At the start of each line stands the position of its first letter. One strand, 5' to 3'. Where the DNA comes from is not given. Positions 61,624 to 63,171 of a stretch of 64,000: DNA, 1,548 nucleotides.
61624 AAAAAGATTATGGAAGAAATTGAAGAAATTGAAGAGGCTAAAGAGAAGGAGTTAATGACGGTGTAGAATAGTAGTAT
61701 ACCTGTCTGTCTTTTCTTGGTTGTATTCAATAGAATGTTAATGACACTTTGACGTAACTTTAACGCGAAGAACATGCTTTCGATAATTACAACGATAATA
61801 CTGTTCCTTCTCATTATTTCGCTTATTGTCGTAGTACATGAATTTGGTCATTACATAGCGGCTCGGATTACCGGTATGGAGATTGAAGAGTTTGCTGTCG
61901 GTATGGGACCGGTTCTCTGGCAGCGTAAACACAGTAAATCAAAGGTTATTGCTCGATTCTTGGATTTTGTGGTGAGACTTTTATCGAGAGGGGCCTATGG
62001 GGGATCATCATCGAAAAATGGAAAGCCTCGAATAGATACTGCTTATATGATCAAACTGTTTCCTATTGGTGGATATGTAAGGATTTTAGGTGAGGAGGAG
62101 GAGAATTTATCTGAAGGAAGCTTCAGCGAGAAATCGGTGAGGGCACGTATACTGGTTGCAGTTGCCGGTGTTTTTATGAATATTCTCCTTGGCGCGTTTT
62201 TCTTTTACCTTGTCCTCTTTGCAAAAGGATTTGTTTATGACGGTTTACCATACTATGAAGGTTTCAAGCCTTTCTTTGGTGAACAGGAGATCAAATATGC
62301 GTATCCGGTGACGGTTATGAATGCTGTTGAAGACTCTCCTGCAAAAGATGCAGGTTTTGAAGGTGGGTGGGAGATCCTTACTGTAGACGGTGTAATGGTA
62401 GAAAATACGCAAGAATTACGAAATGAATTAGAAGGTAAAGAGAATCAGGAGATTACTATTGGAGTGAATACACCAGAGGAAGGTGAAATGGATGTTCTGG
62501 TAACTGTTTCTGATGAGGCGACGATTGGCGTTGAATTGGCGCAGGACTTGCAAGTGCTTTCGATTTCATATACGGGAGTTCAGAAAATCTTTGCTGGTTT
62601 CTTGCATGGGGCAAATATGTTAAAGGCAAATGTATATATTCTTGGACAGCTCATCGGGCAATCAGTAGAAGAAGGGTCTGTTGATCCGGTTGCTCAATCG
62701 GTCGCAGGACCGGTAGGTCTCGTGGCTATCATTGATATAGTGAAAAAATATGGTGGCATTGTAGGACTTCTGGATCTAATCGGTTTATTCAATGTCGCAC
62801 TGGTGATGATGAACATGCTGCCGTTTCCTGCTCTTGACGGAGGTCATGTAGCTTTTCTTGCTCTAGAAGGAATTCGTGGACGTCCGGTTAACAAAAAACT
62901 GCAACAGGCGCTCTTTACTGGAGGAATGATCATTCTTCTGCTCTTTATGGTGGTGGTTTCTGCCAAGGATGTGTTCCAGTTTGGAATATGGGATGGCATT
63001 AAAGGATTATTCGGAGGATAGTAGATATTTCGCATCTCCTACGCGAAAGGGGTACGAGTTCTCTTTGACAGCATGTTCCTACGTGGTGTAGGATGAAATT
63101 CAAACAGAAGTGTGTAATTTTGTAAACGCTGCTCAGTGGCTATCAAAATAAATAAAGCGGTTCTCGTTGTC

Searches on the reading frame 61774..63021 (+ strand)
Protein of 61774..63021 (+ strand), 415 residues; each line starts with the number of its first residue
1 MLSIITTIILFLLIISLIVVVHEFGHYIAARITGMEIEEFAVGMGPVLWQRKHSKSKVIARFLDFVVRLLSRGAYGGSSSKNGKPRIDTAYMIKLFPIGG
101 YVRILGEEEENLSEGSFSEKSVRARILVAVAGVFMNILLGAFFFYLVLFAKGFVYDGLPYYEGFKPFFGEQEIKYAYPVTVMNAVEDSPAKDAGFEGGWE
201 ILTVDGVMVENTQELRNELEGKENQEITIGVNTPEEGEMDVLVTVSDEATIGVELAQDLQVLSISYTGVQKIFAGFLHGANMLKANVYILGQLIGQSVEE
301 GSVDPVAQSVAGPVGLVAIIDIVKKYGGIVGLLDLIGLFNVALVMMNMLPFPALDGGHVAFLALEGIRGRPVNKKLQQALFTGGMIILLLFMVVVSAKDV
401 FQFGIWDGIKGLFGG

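Call 77: search_protein_families(library=pfam, proteins=[window:61774-63021:+], max_evalue=0.0001)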
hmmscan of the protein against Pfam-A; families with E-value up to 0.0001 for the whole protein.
window:61774-63021:+ (415 aa): 4 families
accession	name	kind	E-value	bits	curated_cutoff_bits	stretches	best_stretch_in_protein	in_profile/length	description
PF02163.28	Peptidase_M50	-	3.4e-44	151.3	27.2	2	87-390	45-220/221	Peptidase family M50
PF17820.7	PDZ_6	-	7.1e-06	26.1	27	1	181-231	2-52/54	PDZ domain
PF14685.13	PDZ_Tricorn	-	7.9e-06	26.2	25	1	174-243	17-88/88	Tricorn protease PDZ domain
PF13180.12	PDZ_2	-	2.7e-05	24.8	27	1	178-231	13-67/80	PDZ domain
